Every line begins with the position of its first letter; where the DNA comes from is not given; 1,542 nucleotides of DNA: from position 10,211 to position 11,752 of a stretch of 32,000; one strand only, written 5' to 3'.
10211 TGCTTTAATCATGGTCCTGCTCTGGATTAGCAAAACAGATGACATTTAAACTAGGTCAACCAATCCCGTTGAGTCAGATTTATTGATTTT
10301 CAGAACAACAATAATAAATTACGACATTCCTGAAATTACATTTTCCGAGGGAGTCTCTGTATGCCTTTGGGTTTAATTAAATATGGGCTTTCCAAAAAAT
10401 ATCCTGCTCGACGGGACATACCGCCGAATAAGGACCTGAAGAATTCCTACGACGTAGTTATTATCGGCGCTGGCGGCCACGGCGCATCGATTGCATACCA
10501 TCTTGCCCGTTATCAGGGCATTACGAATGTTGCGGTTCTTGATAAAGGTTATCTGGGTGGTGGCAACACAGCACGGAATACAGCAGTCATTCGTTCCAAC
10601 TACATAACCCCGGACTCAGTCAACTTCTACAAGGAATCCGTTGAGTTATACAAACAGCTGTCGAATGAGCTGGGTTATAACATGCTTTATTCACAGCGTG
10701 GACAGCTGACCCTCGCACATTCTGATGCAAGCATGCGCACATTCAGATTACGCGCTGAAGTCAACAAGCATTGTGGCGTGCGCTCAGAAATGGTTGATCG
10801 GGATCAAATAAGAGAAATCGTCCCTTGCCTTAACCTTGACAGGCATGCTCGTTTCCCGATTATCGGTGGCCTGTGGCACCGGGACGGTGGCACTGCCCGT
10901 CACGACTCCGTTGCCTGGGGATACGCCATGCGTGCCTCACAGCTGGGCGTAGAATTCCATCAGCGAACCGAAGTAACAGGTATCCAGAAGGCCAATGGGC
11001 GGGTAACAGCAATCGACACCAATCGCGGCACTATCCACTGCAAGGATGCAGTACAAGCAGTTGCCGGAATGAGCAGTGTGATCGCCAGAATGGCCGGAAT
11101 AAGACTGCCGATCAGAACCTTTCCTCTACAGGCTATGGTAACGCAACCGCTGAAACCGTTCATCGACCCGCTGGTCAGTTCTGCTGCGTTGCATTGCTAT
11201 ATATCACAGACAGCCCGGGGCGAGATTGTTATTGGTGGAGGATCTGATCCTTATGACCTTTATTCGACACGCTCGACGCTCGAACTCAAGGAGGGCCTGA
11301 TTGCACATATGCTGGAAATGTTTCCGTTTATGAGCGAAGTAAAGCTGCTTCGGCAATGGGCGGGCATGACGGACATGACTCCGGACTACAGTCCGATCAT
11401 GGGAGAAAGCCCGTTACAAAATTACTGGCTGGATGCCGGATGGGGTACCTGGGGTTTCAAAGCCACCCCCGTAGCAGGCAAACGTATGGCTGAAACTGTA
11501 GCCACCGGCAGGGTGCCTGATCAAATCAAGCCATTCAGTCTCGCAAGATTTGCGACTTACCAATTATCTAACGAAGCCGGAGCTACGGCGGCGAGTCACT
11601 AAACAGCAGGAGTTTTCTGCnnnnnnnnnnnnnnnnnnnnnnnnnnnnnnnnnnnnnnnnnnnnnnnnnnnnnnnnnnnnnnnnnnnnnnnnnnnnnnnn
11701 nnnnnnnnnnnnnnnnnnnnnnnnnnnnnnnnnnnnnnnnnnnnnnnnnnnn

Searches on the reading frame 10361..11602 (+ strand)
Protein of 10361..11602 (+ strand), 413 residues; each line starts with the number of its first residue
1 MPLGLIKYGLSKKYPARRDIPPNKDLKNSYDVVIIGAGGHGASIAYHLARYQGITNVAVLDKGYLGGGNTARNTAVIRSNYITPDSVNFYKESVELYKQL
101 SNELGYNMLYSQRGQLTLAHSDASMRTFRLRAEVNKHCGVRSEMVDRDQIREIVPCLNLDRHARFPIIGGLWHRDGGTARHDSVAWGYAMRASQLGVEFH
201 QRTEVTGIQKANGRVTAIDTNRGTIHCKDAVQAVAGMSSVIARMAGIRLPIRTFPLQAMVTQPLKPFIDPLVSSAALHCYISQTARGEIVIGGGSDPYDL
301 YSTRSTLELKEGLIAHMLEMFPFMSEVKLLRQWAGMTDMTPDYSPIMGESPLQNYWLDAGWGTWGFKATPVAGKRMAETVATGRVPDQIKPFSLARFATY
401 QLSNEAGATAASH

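Call 7: search_protein_families(library=ncbifam, proteins=[window:10361-11602:+])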
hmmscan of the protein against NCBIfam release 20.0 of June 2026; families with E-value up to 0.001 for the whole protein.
window:10361-11602:+ (413 aa): 29 families (the best 25 are shown)
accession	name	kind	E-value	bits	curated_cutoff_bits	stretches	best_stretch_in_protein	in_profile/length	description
TIGR01373.1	soxB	subfamily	7.1e-146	486.2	529.45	1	23-402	24-404/407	sarcosine oxidase subunit beta family protein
NF001933.0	PRK00711.1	subfamily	2e-31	109.4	383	1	93-400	115-419/429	D-amino acid dehydrogenase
TIGR02352.1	thiamin_ThiO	equivalog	1.5e-29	103.3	250.8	1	32-382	1-349/351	glycine oxidase ThiO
NF008425.0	PRK11259.1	equivalog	3.6e-25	88.7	257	2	28-233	3-200/377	N-methyl-L-tryptophan oxidase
TIGR01377.1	soxA_mon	subfamily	1.1e-20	73.8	479.65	2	30-254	1-216/381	amino oxidase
TIGR03364.1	HpnW_proposed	hypoth_equivalog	1.8e-16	60.2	285.1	1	30-262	1-221/365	TIGR03364 family FAD-dependent oxidoreductase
NF008726.1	PRK11728.1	equivalog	4.3e-15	55.4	299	1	30-256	1-220/389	L-2-hydroxyglutarate oxidase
NF050086.1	pipecolate_AmaA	exception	1.5e-12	46.9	600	1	27-233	23-232/425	L-pipecolate oxidase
NF009074.0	PRK12409.1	equivalog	2.1e-09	37.1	494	1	108-382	129-405/410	D-amino acid dehydrogenase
NF033460.1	glycerol3P_ox_II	equivalog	5.3e-09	35.7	460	1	29-247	1-217/361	type 2 glycerol-3-phosphate oxidase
TIGR03197.1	MnmC_Cterm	equivalog_domain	6.9e-08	32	174.2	1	31-352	1-318/400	FAD-dependent 5-carboxymethylaminomethyl-2-thiouridine(34) oxidoreductase MnmC1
NF002480.1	PRK01747.1-1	equivalog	9.5e-08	30.9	540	1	15-351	233-566/645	bifunctional tRNA (5-methylaminomethyl-2-thiouridine)(34)-methyltransferase MnmC2/FAD-dependent 5-carboxymethylaminomethyl-2-thiouridine(34)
TIGR03377.1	glycerol3P_GlpA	equivalog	1.2e-07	30.6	552.8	1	31-335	1-302/530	anaerobic glycerol-3-phosphate dehydrogenase subunit GlpA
NF005064.0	PRK06481.1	equivalog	2.3e-07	29.9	542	1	24-77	56-107/506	flavocytochrome c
TIGR03329.1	Phn_aa_oxid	hypoth_equivalog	3e-07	29.6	632.8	1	27-352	22-362/460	putative aminophosphonate oxidoreductase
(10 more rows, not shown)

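Call 13: find_encoding_contigs(protein=window:10361-11602:+, flank=10000, max_places=10)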
Protein window:10361-11602:+ (413 aa): no gene with exactly this product is on record in the collection.

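Call 15: find_homologous_proteins(query=window:10361-11602:+, max_evalue=1e-50)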
Query window:10361-11602:+ (413 aa): 7998 proteins with E <= 1e-50 among 8000 candidates; the best 120 are listed.
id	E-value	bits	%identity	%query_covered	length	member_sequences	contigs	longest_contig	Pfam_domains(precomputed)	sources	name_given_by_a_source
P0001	1.1e-280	949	100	100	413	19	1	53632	PF01266.31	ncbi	-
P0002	4.0e-267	904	94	100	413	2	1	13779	PF01266.31,PF01494.26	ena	-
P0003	6.7e-257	870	90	100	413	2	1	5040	PF01266.31,PF00890.31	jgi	-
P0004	1.3e-255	866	88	100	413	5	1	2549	PF01266.31,PF00890.31,PF07992.21,PF01494.26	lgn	-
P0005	5.8e-254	861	87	100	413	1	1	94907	PF01266.31,PF00890.31,PF07992.21,PF01494.26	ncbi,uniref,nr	ncbi:sarcosine oxidase subunit beta [Methylohalomonas lacus]|uniref:Sarcosine oxidase subunit beta n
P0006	8.0e-251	850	88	100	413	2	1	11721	PF01266.31,PF07992.21,PF01494.26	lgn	-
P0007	1.5e-245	833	85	100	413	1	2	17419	PF01266.31,PF07992.21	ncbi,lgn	ncbi:MAG: FAD-dependent oxidoreductase [Gammaproteobacteria bacterium]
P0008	6.1e-245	831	87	100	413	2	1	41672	PF01266.31,PF00890.31,PF07992.21,PF01494.26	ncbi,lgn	ncbi:MAG: FAD-dependent oxidoreductase [Gammaproteobacteria bacterium]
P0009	3.3e-243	825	84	100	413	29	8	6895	PF01266.31,PF00890.31,PF07992.21,PF13738.13,PF03486.21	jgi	jgi:sarcosine oxidase, subunit beta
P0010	1.4e-229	780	80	100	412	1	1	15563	PF01266.31,PF00890.31,PF07992.21,PF01494.26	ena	-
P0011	6.6e-229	778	79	100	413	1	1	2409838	PF01266.31,PF00890.31,PF07992.21,PF13738.13,PF01494.26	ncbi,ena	-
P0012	2.2e-228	776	80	100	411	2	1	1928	PF01266.31,PF00890.31,PF07992.21,PF03486.21,PF01494.26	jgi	-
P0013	8.1e-227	771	79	100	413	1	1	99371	PF01266.31,PF00890.31,PF07992.21,PF13738.13,PF01494.26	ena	-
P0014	2.9e-226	769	79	100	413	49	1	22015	PF01266.31,PF00890.31,PF07992.21,PF13738.13,PF01494.26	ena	-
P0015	8.4e-225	765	78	100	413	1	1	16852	PF01266.31,PF00890.31,PF01494.26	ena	-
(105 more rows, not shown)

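Call 16: find_encoding_contigs(protein=P0001, flank=10000, max_places=3)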
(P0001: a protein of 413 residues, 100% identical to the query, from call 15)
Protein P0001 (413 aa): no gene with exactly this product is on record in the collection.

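Call 17: find_encoding_contigs(protein=P0005, flank=10000, max_places=3)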
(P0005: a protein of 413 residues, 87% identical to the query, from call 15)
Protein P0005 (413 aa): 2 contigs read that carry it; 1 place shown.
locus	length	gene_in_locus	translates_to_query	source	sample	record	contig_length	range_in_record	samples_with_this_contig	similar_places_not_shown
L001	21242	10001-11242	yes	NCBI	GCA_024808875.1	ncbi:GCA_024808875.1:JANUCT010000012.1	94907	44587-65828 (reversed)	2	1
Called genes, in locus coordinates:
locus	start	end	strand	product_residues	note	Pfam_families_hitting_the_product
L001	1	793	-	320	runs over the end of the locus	PF01012:ETF, PF00766:ETF_alpha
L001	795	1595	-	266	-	PF01012:ETF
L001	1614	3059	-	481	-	-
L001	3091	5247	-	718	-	PF00037:Fer4 (faint), PF12797:Fer4_2 (faint), PF13183:Fer4_8, PF13237:Fer4_10, PF13534:Fer4_17 (faint), PF13187:Fer4_9, PF13484:Fer4_16 (faint), PF02754:CCG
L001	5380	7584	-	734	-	PF00724:Oxidored_FMN, PF07992:Pyr_redox_2, PF13450:NAD_binding_8 (weak), PF22620:OYE-like_second_a-b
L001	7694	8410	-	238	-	-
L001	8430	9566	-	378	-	PF01571:GCV_T, PF08669:GCV_T_C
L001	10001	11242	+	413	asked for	PF00890:FAD_binding_2 (weak), PF01266:DAO, PF01494:FAD_binding_3 (faint), PF07992:Pyr_redox_2 (faint)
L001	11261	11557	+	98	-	PF04267:SoxD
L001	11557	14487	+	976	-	PF13510:Fer2_4, PF00890:FAD_binding_2 (weak), PF01946:Thi4 (weak), PF07992:Pyr_redox_2, PF12831:FAD_oxidored, PF17806:SO_alpha_A3, PF01571:GCV_T, PF08669:GCV_T_C, +4 more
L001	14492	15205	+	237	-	PF01571:GCV_T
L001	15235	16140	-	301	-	PF01541:GIY-YIG (weak), PF27096:UvrC_M, PF27115:Cho_C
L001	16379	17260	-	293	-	PF00561:Abhydrolase_1, PF12146:Hydrolase_4 (weak), PF12697:Abhydrolase_6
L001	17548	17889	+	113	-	-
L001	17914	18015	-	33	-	-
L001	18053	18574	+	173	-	PF01590:GAF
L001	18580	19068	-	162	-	-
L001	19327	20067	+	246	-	PF00106:adh_short, PF08659:KR, PF23441:SDR (weak), PF13561:adh_short_C2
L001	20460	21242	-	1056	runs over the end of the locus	PF18327:PRODH, PF14850:Pro_dh-DNA_bdg, PF01619:Pro_dh, PF00171:Aldedh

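Call 18: find_encoding_contigs(protein=P0002, flank=10000, max_places=3)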
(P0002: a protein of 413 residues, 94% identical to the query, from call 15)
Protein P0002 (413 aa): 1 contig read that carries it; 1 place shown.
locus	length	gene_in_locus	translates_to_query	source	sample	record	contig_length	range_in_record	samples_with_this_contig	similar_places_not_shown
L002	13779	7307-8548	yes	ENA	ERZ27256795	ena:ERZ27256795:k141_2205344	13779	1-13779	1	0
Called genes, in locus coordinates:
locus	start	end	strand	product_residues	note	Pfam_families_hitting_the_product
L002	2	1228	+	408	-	?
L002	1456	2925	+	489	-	PF00120:Gln-synt_C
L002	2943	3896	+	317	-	PF13522:GATase_6, PF13537:GATase_7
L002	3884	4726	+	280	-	PF01493:GXGXG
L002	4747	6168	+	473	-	PF01645:Glu_synthase, PF01070:FMN_dh, PF00478:IMPDH (weak), PF03060:NMO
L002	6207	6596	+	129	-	-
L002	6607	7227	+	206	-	-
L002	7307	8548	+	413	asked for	PF01266:DAO, PF01494:FAD_binding_3 (faint)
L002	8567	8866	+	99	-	PF04267:SoxD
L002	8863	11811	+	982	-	PF13510:Fer2_4, PF00890:FAD_binding_2 (weak), PF03486:HI0933_like (weak), PF07992:Pyr_redox_2, PF12831:FAD_oxidored, PF17806:SO_alpha_A3, PF01571:GCV_T, PF08669:GCV_T_C, +4 more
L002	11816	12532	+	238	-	PF01571:GCV_T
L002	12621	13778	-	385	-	?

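Call 25: find_encoding_contigs(protein=P0008, flank=10000, max_places=2)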
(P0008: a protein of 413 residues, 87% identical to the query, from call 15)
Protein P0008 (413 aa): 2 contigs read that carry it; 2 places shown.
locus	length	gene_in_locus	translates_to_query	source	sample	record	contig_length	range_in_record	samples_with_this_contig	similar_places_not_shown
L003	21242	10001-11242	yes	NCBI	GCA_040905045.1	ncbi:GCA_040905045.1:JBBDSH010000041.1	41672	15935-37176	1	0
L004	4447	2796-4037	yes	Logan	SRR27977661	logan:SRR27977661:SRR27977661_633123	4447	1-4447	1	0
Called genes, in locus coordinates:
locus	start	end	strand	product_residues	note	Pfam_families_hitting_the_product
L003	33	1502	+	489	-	PF00120:Gln-synt_C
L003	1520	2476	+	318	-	PF13230:GATase_4 (faint), PF13522:GATase_6, PF13537:GATase_7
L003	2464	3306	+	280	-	PF01493:GXGXG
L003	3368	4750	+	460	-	PF01645:Glu_synthase, PF01070:FMN_dh, PF00478:IMPDH (weak), PF03060:NMO (weak)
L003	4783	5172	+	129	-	-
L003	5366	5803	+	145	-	-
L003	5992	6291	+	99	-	PF04267:SoxD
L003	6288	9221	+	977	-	PF13510:Fer2_4, PF00890:FAD_binding_2 (weak), PF01266:DAO (weak), PF07992:Pyr_redox_2, PF12831:FAD_oxidored, PF17806:SO_alpha_A3, PF01571:GCV_T, PF08669:GCV_T_C, +4 more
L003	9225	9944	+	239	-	PF01571:GCV_T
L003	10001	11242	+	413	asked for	PF00890:FAD_binding_2, PF01266:DAO, PF01494:FAD_binding_3 (faint), PF07992:Pyr_redox_2 (faint)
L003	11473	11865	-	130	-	PF00380:Ribosomal_S9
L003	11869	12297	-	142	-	PF00572:Ribosomal_L13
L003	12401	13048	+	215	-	PF03232:COQ7, PF02915:Rubrerythrin (faint)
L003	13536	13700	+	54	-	-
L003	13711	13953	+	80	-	PF17373:DUF5395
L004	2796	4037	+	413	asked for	PF00890:FAD_binding_2, PF01266:DAO, PF01494:FAD_binding_3 (faint), PF07992:Pyr_redox_2 (faint)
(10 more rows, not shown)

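Call 26: find_encoding_contigs(protein=P0007, flank=10000, max_places=2)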
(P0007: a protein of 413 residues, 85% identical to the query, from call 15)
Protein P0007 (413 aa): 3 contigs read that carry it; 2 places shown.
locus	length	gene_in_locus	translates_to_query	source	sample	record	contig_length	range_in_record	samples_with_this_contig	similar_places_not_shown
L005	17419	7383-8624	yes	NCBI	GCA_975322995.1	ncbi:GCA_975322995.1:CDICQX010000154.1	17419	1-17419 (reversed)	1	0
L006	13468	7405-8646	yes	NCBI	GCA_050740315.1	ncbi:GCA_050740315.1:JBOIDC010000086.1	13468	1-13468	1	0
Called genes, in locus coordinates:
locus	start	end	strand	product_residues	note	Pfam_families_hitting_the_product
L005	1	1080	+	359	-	?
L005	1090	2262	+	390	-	PF24316:Tli3 (faint), PF13088:BNR_2, PF02012:BNR (faint)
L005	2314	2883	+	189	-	-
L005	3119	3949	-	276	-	PF05985:EutC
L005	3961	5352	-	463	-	PF06751:EutB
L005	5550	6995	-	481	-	PF00324:AA_permease, PF13520:AA_permease_2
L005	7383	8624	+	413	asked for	PF01266:DAO, PF07992:Pyr_redox_2 (faint)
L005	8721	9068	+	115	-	PF04267:SoxD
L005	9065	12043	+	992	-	PF13510:Fer2_4, PF00890:FAD_binding_2, PF07992:Pyr_redox_2, PF12831:FAD_oxidored, PF13450:NAD_binding_8, PF17806:SO_alpha_A3, PF01571:GCV_T, PF08669:GCV_T_C, +4 more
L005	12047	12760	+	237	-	PF01571:GCV_T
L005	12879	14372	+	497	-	-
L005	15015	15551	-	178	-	PF07452:CHRD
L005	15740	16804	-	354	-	-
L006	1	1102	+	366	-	PF00593:TonB_dep_Rec_b-barrel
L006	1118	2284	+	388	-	PF24316:Tli3 (faint), PF13088:BNR_2, PF02012:BNR (faint)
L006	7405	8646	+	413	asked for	PF01266:DAO, PF07992:Pyr_redox_2 (faint)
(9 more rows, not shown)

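Call 27: find_encoding_contigs(protein=P0011, flank=10000, max_places=2)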
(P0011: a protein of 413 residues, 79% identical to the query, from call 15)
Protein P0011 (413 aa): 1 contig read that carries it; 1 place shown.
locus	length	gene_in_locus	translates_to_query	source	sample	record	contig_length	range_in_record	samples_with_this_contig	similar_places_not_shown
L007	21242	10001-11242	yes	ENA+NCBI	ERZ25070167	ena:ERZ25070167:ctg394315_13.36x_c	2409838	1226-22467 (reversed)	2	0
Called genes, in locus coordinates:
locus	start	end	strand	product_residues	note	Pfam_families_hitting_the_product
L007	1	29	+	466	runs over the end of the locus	PF13185:GAF_2 (weak), PF01590:GAF (faint), PF07730:HisKA_3, PF02518:HATPase_c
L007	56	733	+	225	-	PF00072:Response_reg, PF00196:GerE, PF04545:Sigma70_r4 (weak), PF08281:Sigma70_r4_2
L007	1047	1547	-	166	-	-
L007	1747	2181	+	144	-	PF06249:EutQ, PF05899:Cupin_3, PF07883:Cupin_2 (weak)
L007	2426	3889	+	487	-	-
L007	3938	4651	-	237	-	PF00117:GATase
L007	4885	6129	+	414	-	PF07730:HisKA_3, PF02518:HATPase_c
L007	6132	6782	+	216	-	PF00072:Response_reg, PF00196:GerE, PF08281:Sigma70_r4_2 (weak), PF13412:HTH_24 (weak)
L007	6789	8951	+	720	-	PF00989:PAS, PF08448:PAS_4 (weak), PF13188:PAS_8 (faint), PF13426:PAS_9 (faint), PF08447:PAS_3, PF00990:GGDEF, PF00563:EAL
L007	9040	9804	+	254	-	PF00702:Hydrolase, PF13344:Hydrolase_6, PF13419:HAD_2 (weak), PF13242:Hydrolase_like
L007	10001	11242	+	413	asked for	PF00890:FAD_binding_2 (weak), PF01266:DAO, PF01494:FAD_binding_3 (faint), PF07992:Pyr_redox_2 (faint), PF13738:Pyr_redox_3 (faint)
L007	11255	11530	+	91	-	PF04267:SoxD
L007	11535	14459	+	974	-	PF13510:Fer2_4, PF00890:FAD_binding_2, PF07992:Pyr_redox_2, PF12831:FAD_oxidored, PF13450:NAD_binding_8 (weak), PF17806:SO_alpha_A3, PF01571:GCV_T, PF08669:GCV_T_C, +3 more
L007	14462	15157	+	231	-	PF01571:GCV_T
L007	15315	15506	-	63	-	-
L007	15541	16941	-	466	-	PF00909:Ammonium_transp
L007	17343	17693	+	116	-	PF06249:EutQ, PF05899:Cupin_3, PF07883:Cupin_2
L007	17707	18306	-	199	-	-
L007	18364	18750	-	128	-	-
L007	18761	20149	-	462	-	PF01645:Glu_synthase, PF01070:FMN_dh, PF00478:IMPDH (weak), PF03060:NMO (weak)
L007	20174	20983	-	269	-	PF01493:GXGXG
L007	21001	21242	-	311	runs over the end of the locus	PF13522:GATase_6, PF13537:GATase_7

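Call 33: find_homologous_proteins(query=L007:6132-6782:+, max_evalue=1e-30)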
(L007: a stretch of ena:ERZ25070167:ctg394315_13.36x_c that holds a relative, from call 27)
Query L007:6132-6782:+ (216 aa): 7303 proteins with E <= 1e-30 among 8000 candidates; the best 120 are listed.
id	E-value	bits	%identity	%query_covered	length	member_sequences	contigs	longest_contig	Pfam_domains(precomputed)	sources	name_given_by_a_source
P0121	2.5e-130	450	100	100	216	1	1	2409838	PF13412.13,PF00196.26,PF08281.19,PF00072.31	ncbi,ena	-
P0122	4.6e-110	384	85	100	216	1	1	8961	PF00196.26,PF08281.19,PF00072.31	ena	-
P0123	7.2e-109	380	84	100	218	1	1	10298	PF00196.26,PF00072.31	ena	-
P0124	3.0e-108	378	84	100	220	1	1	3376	PF00196.26,PF00072.31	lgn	-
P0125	4.5e-107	374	83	100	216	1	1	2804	PF00196.26,PF08281.19,PF00072.31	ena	-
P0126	5.8e-107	374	83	100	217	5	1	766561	PF00196.26,PF08281.19,PF00072.31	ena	-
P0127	7.5e-107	374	83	100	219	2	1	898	PF00196.26,PF08281.19,PF00072.31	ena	-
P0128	1.0e-106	373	83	100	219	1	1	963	PF00196.26,PF04545.23,PF08281.19,PF00072.31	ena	-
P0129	3.0e-106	372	83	100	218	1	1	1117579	PF00196.26,PF08281.19,PF00072.31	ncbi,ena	-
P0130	1.3e-105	369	81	100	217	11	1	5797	PF00196.26,PF08281.19,PF00072.31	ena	-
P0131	3.0e-105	368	81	100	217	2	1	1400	PF00196.26,PF08281.19,PF00072.31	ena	-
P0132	9.3e-105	367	82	100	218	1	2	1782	PF00196.26,PF00072.31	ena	-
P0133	1.8e-104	366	81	100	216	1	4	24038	PF00196.26,PF08281.19,PF00072.31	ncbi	ncbi:MAG: two-component system response regulator NarL [Gammaproteobacteria bacterium]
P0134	3.1e-103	362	81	100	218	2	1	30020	PF00196.26,PF08281.19,PF00072.31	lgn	-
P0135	2.0e-102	359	81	100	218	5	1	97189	PF13412.13,PF00196.26,PF08281.19,PF00072.31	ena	-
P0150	5.2e-97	341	77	100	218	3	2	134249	PF13412.13,PF00196.26,PF08281.19,PF00072.31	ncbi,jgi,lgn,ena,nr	ncbi:MAG: two-component system response regulator NarL [Gammaproteobacteria bacterium]|nr:two-compon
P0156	8.2e-91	321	72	100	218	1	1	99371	PF00196.26,PF00072.31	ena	-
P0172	3.2e-76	274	66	97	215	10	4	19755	PF13412.13,PF00196.26,PF08281.19,PF00072.31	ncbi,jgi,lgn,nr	ncbi:MAG TPA: two-component system response regulator NarL [Gammaproteobacteria bacterium]|jgi:two-c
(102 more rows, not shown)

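Call 43: search_solved_structures(query=L007:6132-6782:+, max_evalue=1e-10, show_alignments=2)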
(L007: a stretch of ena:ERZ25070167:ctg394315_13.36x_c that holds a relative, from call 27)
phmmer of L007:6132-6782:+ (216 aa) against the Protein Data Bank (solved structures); distinct sequences matched with E-value up to 1e-10: 44.
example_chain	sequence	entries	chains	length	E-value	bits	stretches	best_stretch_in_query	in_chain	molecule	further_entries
1a04_A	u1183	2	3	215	9.1e-64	218.2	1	4-209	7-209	NITRATE/NITRITE RESPONSE REGULATOR PROTEIN NARL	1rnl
5hev_A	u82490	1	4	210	1e-34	123.4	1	5-214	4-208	Response regulator protein VraR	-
7ve6_A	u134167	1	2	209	9e-33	117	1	4-214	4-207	Response regulator protein VraR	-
4gvp_A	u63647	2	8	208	1.3e-32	116.5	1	5-214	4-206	Response regulator protein vraR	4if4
3c3w_A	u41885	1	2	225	3.1e-25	92.4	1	5-209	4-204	TWO COMPONENT TRANSCRIPTIONAL REGULATORY PROTEIN DEVR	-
4ldz_A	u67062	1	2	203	5.8e-24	88.3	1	5-206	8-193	Transcriptional regulatory protein DesR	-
9xzo_A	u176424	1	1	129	1.6e-22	83.5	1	5-121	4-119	De novo protein M1X0B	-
4yn8_A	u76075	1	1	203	1.1e-20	77.6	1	5-206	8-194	Response regulator ChrA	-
4zmr_A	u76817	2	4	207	1e-17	67.9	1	5-207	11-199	Response regulator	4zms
4hye_A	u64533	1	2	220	1.3e-17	67.5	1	5-207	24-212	Response regulator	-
3eul_A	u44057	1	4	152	1.3e-17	67.5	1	5-138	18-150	POSSIBLE NITRATE/NITRITE RESPONSE TRANSCRIPTIONAL REGULATORY PROTEIN NARL (DNA-binding res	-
1je8_A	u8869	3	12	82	2.3e-17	66.7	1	146-209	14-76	Nitrate/Nitrite Response Regulator Protein NARL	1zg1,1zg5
8u3b_G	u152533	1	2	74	1.2e-16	64.4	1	154-209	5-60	Nitrate/nitrite response regulator protein NarL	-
3cz5_A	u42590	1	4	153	1e-14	58.1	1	5-137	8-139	Two-component response regulator, LuxR family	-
3b2n_A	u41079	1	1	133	2.4e-14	56.9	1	4-123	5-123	Uncharacterized protein Q99UF4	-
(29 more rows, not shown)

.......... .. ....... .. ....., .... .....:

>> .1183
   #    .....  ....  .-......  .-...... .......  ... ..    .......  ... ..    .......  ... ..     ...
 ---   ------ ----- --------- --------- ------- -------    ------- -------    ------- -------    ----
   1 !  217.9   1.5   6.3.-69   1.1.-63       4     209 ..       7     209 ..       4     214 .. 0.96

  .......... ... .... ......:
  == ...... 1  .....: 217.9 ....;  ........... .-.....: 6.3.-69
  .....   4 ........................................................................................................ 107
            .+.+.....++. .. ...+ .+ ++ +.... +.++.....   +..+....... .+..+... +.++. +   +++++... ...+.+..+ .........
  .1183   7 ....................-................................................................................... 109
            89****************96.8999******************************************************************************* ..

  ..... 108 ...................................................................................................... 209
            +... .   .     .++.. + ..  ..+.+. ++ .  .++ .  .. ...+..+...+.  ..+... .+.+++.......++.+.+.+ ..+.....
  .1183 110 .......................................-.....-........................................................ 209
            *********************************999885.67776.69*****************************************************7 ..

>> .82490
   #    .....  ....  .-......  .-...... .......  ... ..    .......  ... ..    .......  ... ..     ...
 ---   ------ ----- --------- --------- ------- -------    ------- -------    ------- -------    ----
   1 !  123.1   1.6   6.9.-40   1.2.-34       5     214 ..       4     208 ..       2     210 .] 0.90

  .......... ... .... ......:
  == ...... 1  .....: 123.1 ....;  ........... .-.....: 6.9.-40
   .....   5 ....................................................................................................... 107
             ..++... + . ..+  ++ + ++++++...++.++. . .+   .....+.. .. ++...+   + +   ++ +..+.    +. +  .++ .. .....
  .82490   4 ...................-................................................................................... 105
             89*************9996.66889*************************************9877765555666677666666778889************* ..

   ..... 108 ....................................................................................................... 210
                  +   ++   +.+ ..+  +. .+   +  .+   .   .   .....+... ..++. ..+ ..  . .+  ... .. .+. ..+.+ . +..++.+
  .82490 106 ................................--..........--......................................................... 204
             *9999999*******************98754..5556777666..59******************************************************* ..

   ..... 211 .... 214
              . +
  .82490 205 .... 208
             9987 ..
